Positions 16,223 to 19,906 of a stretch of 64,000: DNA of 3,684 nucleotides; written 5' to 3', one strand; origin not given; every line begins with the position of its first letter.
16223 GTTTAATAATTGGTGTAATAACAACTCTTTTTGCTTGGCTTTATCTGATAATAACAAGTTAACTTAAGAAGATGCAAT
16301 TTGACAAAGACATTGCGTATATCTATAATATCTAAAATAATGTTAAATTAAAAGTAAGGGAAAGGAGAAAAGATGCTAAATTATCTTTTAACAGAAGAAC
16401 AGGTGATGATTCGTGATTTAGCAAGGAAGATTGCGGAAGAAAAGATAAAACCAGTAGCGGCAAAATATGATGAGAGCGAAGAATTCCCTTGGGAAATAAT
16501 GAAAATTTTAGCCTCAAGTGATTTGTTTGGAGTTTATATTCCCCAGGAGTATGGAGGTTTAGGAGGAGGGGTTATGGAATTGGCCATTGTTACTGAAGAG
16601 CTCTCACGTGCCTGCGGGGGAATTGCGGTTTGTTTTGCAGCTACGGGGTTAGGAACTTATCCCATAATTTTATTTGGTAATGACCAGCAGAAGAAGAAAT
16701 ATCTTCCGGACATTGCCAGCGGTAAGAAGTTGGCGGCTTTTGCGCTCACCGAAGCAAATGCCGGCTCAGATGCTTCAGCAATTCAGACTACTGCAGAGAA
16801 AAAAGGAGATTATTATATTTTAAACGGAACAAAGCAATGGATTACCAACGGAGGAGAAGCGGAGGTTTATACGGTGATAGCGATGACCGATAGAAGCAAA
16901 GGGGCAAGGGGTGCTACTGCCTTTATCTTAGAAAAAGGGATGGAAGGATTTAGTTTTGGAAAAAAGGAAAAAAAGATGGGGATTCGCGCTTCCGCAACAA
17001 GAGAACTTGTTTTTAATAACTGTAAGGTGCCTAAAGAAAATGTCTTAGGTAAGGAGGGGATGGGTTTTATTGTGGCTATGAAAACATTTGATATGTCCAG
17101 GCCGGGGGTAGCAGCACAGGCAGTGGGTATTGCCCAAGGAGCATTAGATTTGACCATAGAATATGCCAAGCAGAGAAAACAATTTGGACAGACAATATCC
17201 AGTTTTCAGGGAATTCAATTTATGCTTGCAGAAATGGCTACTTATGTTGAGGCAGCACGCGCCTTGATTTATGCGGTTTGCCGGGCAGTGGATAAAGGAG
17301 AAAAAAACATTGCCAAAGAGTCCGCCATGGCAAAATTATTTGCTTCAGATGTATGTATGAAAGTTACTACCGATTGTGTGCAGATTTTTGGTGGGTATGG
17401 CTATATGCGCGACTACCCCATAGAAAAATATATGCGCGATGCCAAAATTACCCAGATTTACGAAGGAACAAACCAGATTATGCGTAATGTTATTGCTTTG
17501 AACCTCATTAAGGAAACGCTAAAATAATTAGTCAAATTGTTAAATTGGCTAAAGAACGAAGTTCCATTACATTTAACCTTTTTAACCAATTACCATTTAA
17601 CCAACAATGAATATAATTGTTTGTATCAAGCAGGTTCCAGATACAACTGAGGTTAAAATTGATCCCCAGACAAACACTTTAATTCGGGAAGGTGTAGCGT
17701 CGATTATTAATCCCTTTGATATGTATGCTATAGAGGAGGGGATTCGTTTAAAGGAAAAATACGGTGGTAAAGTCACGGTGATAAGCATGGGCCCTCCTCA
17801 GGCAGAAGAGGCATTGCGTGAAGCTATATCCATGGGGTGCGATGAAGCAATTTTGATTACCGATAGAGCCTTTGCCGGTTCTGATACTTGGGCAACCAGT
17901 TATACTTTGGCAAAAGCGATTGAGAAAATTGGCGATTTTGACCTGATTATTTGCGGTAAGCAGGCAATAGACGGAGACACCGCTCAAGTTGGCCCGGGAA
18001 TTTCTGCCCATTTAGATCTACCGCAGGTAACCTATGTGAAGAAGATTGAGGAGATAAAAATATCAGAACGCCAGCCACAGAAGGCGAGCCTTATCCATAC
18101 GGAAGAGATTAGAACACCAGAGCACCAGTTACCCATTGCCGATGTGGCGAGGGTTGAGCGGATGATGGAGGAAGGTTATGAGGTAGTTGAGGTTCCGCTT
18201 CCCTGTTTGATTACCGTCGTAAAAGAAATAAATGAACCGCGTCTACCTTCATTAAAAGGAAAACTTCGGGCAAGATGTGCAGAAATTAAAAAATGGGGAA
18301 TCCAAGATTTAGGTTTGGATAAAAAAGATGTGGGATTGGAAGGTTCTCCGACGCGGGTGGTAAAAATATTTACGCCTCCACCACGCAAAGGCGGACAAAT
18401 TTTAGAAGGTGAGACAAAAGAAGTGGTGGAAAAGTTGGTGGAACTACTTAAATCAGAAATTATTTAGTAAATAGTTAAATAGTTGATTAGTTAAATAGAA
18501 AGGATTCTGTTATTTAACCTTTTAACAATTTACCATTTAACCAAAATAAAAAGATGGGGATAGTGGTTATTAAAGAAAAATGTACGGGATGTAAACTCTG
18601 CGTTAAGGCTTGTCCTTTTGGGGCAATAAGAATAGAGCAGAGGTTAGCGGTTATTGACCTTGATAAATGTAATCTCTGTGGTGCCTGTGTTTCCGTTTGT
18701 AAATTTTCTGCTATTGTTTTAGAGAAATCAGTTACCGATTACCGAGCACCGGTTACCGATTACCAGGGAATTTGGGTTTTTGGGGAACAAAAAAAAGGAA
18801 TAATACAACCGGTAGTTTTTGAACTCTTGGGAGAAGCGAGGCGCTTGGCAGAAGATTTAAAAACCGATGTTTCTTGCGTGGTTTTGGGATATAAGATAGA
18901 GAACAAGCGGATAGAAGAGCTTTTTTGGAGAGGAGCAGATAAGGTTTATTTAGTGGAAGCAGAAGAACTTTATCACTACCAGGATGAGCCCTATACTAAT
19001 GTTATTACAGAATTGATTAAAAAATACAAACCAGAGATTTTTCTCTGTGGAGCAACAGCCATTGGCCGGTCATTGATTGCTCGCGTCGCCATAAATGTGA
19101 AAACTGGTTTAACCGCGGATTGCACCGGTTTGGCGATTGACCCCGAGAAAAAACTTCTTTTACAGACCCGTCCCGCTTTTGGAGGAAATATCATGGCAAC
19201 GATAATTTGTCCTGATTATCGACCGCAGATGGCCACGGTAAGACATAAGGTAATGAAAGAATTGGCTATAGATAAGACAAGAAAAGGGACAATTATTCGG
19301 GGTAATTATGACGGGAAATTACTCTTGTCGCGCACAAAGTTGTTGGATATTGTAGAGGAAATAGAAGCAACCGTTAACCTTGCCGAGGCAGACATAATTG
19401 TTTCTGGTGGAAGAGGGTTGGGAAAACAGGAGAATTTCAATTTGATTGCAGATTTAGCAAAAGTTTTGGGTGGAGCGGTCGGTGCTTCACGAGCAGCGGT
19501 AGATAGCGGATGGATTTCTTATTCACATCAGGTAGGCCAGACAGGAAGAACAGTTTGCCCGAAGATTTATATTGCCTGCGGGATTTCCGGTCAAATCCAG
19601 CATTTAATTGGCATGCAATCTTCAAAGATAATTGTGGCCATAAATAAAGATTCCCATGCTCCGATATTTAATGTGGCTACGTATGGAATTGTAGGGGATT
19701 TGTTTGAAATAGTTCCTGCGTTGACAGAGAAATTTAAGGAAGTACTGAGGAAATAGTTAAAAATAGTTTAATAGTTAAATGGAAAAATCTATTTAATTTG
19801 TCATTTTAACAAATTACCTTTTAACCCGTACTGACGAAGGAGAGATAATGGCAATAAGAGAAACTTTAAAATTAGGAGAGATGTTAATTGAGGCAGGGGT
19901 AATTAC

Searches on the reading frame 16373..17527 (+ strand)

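Call 3: search_protein_families(library=pfam, proteins=[window:16373-17527:+], max_evalue=0.01)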
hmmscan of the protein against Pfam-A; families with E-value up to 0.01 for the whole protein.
window:16373-17527:+ (384 aa): 5 families
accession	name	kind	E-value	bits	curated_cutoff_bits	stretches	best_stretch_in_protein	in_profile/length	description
PF00441.29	Acyl-CoA_dh_1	-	3e-54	183.7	22.4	1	229-377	1-148/150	Acyl-CoA dehydrogenase, C-terminal domain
PF02771.21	Acyl-CoA_dh_N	-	4.2e-38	130.6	22.9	1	7-118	1-113/113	Acyl-CoA dehydrogenase, N-terminal domain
PF08028.16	Acyl-CoA_dh_2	-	2.3e-28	99.6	22.7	1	246-367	3-133/134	Acyl-CoA dehydrogenase, C-terminal domain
PF02770.24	Acyl-CoA_dh_M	-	2.1e-27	95.6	33.3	1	122-217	1-97/97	Acyl-CoA dehydrogenase, middle domain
PF22924.1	ACOX_C_alpha1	-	1.5e-07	31.8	27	1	262-375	49-165/169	Acyl-CoA oxidase, C-alpha1 domain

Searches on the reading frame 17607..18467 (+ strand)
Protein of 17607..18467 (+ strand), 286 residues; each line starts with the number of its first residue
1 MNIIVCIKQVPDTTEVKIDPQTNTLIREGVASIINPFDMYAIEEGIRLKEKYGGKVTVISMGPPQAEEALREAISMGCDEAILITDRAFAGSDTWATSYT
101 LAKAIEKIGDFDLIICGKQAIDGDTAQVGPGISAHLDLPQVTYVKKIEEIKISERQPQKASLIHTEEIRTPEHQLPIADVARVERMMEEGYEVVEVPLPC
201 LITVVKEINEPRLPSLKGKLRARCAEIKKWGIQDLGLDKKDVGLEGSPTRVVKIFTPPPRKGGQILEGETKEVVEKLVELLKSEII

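Call 3: search_protein_families(library=pfam, proteins=[window:17607-18467:+], max_evalue=0.01)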
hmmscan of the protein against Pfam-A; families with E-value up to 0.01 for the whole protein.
window:17607-18467:+ (286 aa): 1 family
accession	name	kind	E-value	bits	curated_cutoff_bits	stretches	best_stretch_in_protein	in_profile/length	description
PF01012.27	ETF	-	3.4e-48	164.3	26.7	1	23-231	2-177/181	Electron transfer flavoprotein domain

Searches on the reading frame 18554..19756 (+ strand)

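Call 3: search_protein_families(library=pfam, proteins=[window:18554-19756:+], max_evalue=0.01)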
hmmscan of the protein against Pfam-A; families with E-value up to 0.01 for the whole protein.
window:18554-19756:+ (400 aa): 15 families
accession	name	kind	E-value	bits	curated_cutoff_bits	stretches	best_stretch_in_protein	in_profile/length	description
PF01012.27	ETF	-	6.4e-49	166.6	26.7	1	73-249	1-175/181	Electron transfer flavoprotein domain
PF00766.25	ETF_alpha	-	2.2e-37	127.4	27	1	275-355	1-81/81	Electron transfer flavoprotein FAD-binding domain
PF00037.32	Fer4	-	1.7e-16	59.7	21.1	2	3-26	1-24/24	4Fe-4S binding domain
PF12837.12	Fer4_6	-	4.4e-12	45.8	25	2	3-25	2-24/24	4Fe-4S binding domain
PF12797.12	Fer4_2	-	4.8e-12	45.4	24.5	2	3-22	3-22/22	4Fe-4S binding domain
PF12838.12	Fer4_7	-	3.2e-10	40.7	27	1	9-53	1-52/52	4Fe-4S dicluster domain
PF13237.11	Fer4_10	-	2.4e-09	37.4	25.5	1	4-49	3-52/53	4Fe-4S dicluster domain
PF13187.11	Fer4_9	-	3.6e-08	33.8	27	1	9-52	1-50/52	4Fe-4S dicluster domain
PF13484.11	Fer4_16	-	8.8e-08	33.3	30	1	9-28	1-20/66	4Fe-4S double cluster binding domain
PF13183.11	Fer4_8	-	2.2e-07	31.7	27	1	36-55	2-21/68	4Fe-4S dicluster domain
PF14697.11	Fer4_21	-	2.4e-07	31.2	35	1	4-26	35-58/59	4Fe-4S dicluster domain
PF12800.12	Fer4_4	-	3e-07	30.6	24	1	8-23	2-17/17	4Fe-4S binding domain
PF12798.12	Fer4_3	-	0.00013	23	27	1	10-24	1-15/15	4Fe-4S binding domain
PF25160.1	LdpA_Fe-S-bd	-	0.0016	18.6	27.6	1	16-54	9-43/49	LdpA Fe-S cluster-binding domain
PF13459.11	Fer4_15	-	0.0063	17.6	22.4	0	33-50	2-19/66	4Fe-4S single cluster domain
